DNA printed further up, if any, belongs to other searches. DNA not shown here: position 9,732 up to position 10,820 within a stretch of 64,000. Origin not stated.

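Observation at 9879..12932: Giant secreted PGRP-type amidase and S8 protease fusion with a seven-repeat C-terminal domain that is recently duplicated at the DNA level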

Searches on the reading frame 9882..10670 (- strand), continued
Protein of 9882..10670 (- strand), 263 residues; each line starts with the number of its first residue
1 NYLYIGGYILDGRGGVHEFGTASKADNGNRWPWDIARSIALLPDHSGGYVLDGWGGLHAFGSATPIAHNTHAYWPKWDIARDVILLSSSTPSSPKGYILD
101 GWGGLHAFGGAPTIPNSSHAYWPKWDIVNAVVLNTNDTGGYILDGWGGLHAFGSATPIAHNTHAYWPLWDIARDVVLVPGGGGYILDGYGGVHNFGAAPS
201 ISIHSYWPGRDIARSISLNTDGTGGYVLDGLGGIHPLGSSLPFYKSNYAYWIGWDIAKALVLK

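Call 58: search_protein_families(library=pfam, proteins=[P0001, P0008, L080:9409-10974:+, L080:6453-7997:+, L080:13342-14886:+], max_evalue=1)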
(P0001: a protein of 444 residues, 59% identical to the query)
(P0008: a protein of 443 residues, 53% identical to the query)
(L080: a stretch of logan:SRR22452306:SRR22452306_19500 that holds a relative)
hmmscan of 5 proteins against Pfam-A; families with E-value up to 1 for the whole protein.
P0001 (444 aa): 3 families
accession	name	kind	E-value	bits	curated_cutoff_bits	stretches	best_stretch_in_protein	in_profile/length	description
PF00963.24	Cohesin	-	0.00054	20.6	24.1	1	64-169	16-128/139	Cohesin domain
PF12375.13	DUF3653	-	0.0025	18.3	22.4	0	227-245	6-24/66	Phage protein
PF12892.13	FctA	-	0.21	12.8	22.1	1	59-92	61-88/120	Spy0128-like isopeptide containing domain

P0008 (443 aa): 2 families
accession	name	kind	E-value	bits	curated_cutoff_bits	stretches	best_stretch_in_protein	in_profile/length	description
PF00963.24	Cohesin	-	7.3e-06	26.7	24.1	1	61-171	12-130/139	Cohesin domain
PF10702.14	DUF2507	-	0.00012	22.5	35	0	160-196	6-38/123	Protein of unknown function (DUF2507)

L080:9409-10974:+ (521 aa): 6 families
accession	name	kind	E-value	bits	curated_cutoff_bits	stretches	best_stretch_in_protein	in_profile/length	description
PF00404.24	Dockerin_1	-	3.3e-07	30.8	22.9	1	471-515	1-52/57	Dockerin type I domain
PF13202.12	EF-hand_5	-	0.065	13.2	25.9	1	498-515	7-24/25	EF hand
PF00036.39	EF-hand_1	-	0.15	12.1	25.4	0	499-517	9-27/29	EF hand domain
PF01839.29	FG-GAP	-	0.19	12.1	22.1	1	492-510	1-19/37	FG-GAP repeat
PF13405.12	EF-hand_6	-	0.45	10.8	25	0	499-520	9-30/30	EF-hand domain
PF13517.12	FG-GAP_3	-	0.66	11.1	26.9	0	497-510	47-60/61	FG-GAP-like repeat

L080:6453-7997:+ (514 aa): 7 families
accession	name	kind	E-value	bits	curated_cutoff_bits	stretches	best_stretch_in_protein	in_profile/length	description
PF17957.7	Big_7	-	8.9e-33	113.2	24.1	2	280-349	1-70/70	Bacterial Ig domain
PF00404.24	Dockerin_1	-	1.5e-06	28.7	22.9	1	465-508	2-52/57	Dockerin type I domain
PF00041.27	fn3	-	2.2e-05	25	25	1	376-459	2-83/84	Fibronectin type III domain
PF13202.12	EF-hand_5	-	0.12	12.4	25.9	0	466-481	9-24/25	EF hand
PF00036.39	EF-hand_1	-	0.16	12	25.4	0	466-482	10-26/29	EF hand domain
PF10646.14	Germane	-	0.19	12.8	23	0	299-320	93-114/117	Sporulation and spore germination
PF13405.12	EF-hand_6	-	0.2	11.9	25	0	466-486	10-30/30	EF-hand domain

L080:13342-14886:+ (514 aa): 5 families
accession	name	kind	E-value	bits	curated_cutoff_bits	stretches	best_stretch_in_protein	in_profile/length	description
PF00404.24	Dockerin_1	-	2.7e-07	31.1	22.9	1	465-508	2-52/57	Dockerin type I domain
PF13202.12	EF-hand_5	-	0.019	14.9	25.9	0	492-508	8-24/25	EF hand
PF24974.1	DUF7771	-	0.036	14.8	27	1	188-237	3-52/91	Domain of unknown function (DUF7771)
PF00036.39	EF-hand_1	-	0.055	13.5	25.4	0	492-510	9-27/29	EF hand domain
PF13405.12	EF-hand_6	-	0.11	12.8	25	0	493-513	10-30/30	EF-hand domain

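Call 61: list_cluster_members(proteins=[P0002, P0003, P0020, P0078, P0093, P0106, P0124, P0130, P0131, P0141])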
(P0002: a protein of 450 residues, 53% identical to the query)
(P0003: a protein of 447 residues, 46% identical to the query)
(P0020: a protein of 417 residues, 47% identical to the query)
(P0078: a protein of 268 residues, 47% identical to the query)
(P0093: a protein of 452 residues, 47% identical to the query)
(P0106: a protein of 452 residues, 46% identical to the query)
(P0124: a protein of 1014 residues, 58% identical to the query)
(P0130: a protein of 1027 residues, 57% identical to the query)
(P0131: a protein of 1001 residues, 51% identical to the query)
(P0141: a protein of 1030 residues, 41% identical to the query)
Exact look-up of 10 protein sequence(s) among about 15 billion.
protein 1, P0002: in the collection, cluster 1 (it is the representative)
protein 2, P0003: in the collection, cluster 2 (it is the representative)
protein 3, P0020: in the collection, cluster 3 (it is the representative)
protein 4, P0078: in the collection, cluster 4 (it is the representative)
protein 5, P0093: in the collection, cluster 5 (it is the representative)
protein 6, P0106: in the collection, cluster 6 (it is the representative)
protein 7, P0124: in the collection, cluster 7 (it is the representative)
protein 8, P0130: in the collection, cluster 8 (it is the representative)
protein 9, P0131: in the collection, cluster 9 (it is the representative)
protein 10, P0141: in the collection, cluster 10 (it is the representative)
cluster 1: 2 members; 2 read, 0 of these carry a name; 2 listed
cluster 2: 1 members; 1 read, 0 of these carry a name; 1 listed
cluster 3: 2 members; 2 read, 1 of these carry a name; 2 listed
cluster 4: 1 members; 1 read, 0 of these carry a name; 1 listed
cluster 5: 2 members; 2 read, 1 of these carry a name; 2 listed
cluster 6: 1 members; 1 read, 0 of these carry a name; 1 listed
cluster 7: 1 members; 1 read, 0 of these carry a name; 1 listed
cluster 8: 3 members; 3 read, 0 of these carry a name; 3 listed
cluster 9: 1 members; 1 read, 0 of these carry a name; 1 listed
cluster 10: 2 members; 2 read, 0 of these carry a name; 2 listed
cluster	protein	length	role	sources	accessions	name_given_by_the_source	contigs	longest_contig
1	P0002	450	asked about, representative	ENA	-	-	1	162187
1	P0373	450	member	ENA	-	-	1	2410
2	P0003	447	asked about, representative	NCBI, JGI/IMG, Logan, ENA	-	-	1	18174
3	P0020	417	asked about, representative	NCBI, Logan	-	-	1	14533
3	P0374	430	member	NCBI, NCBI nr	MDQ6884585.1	MAG: CAP domain-containing protein [Candidatus Dormibacteraeota bacterium] | CAP domain-containing protein [Candidatus Dormibacteraeota bacterium]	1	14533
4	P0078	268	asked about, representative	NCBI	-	-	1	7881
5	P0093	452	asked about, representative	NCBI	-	-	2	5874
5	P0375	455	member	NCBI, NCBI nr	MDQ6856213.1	MAG: CHAP domain-containing protein [Candidatus Dormibacteraeota bacterium] | CHAP domain-containing protein [Candidatus Dormibacteraeota bacterium]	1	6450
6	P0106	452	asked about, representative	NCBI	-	-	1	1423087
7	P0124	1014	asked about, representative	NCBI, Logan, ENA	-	-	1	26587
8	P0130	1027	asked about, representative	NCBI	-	-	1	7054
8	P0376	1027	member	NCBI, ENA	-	-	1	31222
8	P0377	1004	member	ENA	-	-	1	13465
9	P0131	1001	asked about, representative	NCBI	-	-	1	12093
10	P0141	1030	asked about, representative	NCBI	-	-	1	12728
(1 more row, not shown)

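Call 62: find_encoding_contigs(protein=P0002, flank=6000, max_places=1)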
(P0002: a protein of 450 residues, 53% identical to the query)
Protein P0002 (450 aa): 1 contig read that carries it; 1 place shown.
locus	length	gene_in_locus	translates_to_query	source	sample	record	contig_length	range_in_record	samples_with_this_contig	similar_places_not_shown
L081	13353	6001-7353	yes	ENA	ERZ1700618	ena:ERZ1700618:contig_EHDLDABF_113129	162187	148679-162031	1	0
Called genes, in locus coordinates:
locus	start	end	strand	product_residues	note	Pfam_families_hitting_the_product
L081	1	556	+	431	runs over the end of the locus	PF05140:ResB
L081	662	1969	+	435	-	PF13231:PMT_2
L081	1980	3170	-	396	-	PF00155:Aminotran_1_2, PF01053:Cys_Met_Meta_PP (weak), PF01041:DegT_DnrJ_EryC1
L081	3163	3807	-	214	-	PF07920:DUF1684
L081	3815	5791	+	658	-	PF00069:Pkinase, PF03109:ABC1 (faint), PF07714:PK_Tyr_Ser-Thr, PF01636:APH (faint)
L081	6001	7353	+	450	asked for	PF00188:CAP (weak)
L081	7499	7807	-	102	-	-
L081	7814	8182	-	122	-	-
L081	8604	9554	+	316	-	PF20030:bpMoxR (faint), PF07726:AAA_3, PF07728:AAA_5, PF17863:AAA_lid_2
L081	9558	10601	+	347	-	PF01882:DUF58 (weak)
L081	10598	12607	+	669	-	PF11992:TgpA_N, PF01841:Transglut_core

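Call 63: find_encoding_contigs(protein=P0008, flank=6000, max_places=1)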
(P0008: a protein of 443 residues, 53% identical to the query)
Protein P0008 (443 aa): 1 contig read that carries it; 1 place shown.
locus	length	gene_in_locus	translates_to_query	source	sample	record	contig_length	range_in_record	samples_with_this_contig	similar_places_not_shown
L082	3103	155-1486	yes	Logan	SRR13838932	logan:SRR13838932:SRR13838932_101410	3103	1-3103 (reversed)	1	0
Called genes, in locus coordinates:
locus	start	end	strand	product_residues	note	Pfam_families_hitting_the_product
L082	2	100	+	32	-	?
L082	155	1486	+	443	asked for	PF00963:Cohesin (weak)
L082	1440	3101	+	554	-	?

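Call 65: search_solved_structures(query=A1, max_evalue=1)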
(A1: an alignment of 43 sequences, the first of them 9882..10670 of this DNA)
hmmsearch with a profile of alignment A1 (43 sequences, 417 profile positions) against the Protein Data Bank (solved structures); distinct sequences matched with E-value up to 1: 0.
